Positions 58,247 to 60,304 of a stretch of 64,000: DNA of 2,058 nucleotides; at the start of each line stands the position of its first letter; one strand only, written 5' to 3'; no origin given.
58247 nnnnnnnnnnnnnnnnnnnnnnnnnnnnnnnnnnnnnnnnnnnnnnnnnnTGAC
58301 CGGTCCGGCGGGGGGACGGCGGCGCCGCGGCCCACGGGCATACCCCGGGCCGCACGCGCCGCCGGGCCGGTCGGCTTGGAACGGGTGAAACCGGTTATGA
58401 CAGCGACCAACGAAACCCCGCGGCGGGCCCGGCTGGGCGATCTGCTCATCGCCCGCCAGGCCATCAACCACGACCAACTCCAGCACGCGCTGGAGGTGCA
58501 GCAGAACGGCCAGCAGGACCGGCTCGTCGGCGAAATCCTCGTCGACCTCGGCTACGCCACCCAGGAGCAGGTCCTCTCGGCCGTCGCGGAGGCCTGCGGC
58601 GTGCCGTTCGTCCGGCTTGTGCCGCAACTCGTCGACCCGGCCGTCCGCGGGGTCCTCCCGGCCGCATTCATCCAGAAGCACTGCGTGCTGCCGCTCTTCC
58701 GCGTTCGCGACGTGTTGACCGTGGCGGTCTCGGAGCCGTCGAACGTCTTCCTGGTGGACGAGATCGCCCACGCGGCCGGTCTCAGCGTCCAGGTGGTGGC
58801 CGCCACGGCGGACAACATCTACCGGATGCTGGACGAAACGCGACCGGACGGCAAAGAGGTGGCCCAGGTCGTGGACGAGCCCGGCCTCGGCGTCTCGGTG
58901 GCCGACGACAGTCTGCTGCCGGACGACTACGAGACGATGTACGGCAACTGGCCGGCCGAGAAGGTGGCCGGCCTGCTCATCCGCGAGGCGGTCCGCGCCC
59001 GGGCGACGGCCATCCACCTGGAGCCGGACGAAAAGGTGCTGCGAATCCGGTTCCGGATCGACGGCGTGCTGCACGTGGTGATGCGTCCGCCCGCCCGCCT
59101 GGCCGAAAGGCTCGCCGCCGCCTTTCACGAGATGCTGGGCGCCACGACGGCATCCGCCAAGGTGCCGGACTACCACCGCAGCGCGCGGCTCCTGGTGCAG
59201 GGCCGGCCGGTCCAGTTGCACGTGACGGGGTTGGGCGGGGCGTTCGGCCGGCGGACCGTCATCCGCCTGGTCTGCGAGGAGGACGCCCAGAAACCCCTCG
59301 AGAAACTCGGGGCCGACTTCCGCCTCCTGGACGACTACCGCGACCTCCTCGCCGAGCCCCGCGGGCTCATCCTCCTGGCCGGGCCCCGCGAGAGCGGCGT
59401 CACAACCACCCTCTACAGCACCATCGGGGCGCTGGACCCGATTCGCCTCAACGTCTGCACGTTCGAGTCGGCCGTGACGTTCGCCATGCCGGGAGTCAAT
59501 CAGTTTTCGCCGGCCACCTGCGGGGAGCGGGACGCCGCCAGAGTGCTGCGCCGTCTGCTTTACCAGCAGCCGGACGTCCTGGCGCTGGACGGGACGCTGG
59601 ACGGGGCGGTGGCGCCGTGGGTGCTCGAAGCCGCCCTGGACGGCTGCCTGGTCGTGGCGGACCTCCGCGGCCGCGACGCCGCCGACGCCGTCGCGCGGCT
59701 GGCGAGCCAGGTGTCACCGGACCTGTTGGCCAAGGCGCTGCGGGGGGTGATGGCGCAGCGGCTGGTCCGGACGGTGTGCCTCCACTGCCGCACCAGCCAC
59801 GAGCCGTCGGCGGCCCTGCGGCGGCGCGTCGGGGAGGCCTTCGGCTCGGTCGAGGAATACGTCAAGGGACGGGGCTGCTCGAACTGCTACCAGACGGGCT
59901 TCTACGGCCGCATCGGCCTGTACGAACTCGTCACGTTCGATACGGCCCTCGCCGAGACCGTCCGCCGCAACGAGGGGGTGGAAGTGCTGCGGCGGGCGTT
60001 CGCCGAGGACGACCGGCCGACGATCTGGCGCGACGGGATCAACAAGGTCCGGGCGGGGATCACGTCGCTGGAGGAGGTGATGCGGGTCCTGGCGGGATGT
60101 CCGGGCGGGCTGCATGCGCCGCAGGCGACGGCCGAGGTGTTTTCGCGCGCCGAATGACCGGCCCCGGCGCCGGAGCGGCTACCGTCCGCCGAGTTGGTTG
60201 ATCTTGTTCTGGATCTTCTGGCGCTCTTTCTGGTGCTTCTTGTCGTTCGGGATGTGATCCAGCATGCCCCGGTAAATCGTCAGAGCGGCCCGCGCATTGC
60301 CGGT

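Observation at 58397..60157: PilB/GspE homologue with every catalytic ATPase motif degenerate but the N-domain and Zn-finger retained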

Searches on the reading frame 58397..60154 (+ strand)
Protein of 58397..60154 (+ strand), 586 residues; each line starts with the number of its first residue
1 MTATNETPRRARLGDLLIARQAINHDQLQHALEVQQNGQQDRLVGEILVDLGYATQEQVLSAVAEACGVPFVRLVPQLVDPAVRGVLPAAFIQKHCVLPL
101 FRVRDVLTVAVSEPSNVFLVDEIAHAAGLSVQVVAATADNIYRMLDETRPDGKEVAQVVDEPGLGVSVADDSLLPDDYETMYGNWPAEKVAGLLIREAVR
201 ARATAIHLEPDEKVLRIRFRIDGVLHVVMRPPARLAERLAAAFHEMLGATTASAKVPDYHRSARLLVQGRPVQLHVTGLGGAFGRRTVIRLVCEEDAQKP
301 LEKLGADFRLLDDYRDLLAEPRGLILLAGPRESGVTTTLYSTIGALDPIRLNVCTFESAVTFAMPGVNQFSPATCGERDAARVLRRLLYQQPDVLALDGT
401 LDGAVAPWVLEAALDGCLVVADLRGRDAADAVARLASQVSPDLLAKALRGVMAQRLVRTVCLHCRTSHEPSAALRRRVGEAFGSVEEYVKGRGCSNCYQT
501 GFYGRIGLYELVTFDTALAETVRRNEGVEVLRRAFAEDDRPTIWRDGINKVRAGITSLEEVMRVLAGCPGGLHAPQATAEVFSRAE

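Call 6: search_protein_families(library=ncbifam, proteins=[window:58397-60154:+], max_evalue=0.01)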
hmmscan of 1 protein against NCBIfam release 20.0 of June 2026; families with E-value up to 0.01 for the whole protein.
window:58397-60154:+ (586 aa): 9 families
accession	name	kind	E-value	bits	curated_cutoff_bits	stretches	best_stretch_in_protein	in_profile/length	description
TIGR02538.1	type_IV_pilB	equivalog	2.1e-90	304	675.65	1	13-565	2-562/564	type IV-A pilus assembly ATPase PilB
TIGR02533.1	type_II_gspE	equivalog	2.9e-90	303.3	630.25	1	87-564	4-485/486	type II secretion system ATPase GspE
NF007755.0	PRK10436.1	equivalog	1.6e-75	254.6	617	1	93-565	15-459/465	type II secretion system protein GspE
NF053534.1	T4PilAsmATPsTfpB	equivalog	1.1e-74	251.9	850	1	56-565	65-582/584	type IV pilus assembly ATPase TfpB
NF041000.1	ATPase_ComGA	equivalog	1.2e-24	86.7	300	1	194-458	3-266/267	competence type IV pilus ATPase ComGA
NF012033.0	PRK15489.1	equivalog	5.4e-16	57.9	537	1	9-177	489-654/703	glycosyl transferase family protein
NF053729.1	c-di-GMP_motif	domain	2.5e-12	46.4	38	1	12-65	1-52/53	cyclic di-GMP-binding domain-containing protein, MshE-related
NF008411.1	PRK11234.1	equivalog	5.4e-12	44.9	1170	1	6-137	477-605/723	cyclic di-3',5'-guanylate-activated glycosyltransferase NfrB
TIGR01420.1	pilT_fam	subfamily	7.1e-12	45.2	319.1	1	194-459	5-270/343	PilT/PilU family type 4a pilus ATPase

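Call 7: search_protein_families(library=pfam, proteins=[window:58397-60154:+], max_evalue=0.01)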
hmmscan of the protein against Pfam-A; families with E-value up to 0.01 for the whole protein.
window:58397-60154:+ (586 aa): 2 families
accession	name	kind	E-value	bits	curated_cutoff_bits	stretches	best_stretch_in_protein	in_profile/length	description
PF00437.27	T2SSE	-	1.9e-66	224.6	24.9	1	186-563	7-370/370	Type II/IV secretion system protein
PF05157.20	MshEN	-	7.9e-16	58.3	23.1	1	68-151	2-86/90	MshEN domain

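Call 11: search_solved_structures(query=window:58397-60154:+, show_alignments=3, max_evalue=0.00001)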
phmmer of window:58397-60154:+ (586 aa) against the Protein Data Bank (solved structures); distinct sequences matched with E-value up to 0.00001: 21.
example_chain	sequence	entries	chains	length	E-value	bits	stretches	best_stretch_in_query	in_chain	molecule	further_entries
5zfr_A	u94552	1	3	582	5.4e-84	285.7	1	9-565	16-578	Type IV pilus biogenesis ATPase PilB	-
5tsg_B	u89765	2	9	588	6.4e-84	285.5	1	10-565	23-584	Type IV pilus biogenesis ATPase PilB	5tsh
6olj_C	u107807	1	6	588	7.1e-84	285.3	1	10-565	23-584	Type IV pilus biogenesis ATPase PilB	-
3jc8_Ba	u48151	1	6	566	9.1e-77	261.9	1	11-562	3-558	Type IV-A pilus assembly ATPase PilB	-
6f8l_G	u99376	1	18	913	1.3e-72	248.2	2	28-563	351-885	Type IV pilus assembly protein PilF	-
4pht_A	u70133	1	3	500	2.7e-64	220.7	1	114-565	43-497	General secretory pathway protein E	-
4kss_A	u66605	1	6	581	1.2e-62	215.3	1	183-568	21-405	Type II secretion system protein E, hemolysin-coregulated protein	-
4ksr_A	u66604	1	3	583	2.3e-62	214.3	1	183-565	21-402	Type II secretion system protein E, Hemolysin-coregulated protein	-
1p9r_A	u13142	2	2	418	5.2e-62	213.2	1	183-563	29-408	General secretion pathway protein E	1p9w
5oiu_A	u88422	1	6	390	3.3e-51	177.5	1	187-562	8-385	Type IV pilus assembly protein PilF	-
5it5_F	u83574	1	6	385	4.2e-51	177.2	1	187-562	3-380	ATP binding motif-containing protein PilF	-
6ejf_A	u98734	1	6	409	5e-51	176.9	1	187-563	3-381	Type IV pilus assembly protein PilF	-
8dze_A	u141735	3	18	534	1.7e-11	46.4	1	185-522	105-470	BfpD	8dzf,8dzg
5htl_A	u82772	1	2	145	3.6e-11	45.4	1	10-123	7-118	MSHA biogenesis protein MshE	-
9g1w_A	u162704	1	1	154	7.6e-08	34.4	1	11-139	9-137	Type IV pilus assembly ATPase PilB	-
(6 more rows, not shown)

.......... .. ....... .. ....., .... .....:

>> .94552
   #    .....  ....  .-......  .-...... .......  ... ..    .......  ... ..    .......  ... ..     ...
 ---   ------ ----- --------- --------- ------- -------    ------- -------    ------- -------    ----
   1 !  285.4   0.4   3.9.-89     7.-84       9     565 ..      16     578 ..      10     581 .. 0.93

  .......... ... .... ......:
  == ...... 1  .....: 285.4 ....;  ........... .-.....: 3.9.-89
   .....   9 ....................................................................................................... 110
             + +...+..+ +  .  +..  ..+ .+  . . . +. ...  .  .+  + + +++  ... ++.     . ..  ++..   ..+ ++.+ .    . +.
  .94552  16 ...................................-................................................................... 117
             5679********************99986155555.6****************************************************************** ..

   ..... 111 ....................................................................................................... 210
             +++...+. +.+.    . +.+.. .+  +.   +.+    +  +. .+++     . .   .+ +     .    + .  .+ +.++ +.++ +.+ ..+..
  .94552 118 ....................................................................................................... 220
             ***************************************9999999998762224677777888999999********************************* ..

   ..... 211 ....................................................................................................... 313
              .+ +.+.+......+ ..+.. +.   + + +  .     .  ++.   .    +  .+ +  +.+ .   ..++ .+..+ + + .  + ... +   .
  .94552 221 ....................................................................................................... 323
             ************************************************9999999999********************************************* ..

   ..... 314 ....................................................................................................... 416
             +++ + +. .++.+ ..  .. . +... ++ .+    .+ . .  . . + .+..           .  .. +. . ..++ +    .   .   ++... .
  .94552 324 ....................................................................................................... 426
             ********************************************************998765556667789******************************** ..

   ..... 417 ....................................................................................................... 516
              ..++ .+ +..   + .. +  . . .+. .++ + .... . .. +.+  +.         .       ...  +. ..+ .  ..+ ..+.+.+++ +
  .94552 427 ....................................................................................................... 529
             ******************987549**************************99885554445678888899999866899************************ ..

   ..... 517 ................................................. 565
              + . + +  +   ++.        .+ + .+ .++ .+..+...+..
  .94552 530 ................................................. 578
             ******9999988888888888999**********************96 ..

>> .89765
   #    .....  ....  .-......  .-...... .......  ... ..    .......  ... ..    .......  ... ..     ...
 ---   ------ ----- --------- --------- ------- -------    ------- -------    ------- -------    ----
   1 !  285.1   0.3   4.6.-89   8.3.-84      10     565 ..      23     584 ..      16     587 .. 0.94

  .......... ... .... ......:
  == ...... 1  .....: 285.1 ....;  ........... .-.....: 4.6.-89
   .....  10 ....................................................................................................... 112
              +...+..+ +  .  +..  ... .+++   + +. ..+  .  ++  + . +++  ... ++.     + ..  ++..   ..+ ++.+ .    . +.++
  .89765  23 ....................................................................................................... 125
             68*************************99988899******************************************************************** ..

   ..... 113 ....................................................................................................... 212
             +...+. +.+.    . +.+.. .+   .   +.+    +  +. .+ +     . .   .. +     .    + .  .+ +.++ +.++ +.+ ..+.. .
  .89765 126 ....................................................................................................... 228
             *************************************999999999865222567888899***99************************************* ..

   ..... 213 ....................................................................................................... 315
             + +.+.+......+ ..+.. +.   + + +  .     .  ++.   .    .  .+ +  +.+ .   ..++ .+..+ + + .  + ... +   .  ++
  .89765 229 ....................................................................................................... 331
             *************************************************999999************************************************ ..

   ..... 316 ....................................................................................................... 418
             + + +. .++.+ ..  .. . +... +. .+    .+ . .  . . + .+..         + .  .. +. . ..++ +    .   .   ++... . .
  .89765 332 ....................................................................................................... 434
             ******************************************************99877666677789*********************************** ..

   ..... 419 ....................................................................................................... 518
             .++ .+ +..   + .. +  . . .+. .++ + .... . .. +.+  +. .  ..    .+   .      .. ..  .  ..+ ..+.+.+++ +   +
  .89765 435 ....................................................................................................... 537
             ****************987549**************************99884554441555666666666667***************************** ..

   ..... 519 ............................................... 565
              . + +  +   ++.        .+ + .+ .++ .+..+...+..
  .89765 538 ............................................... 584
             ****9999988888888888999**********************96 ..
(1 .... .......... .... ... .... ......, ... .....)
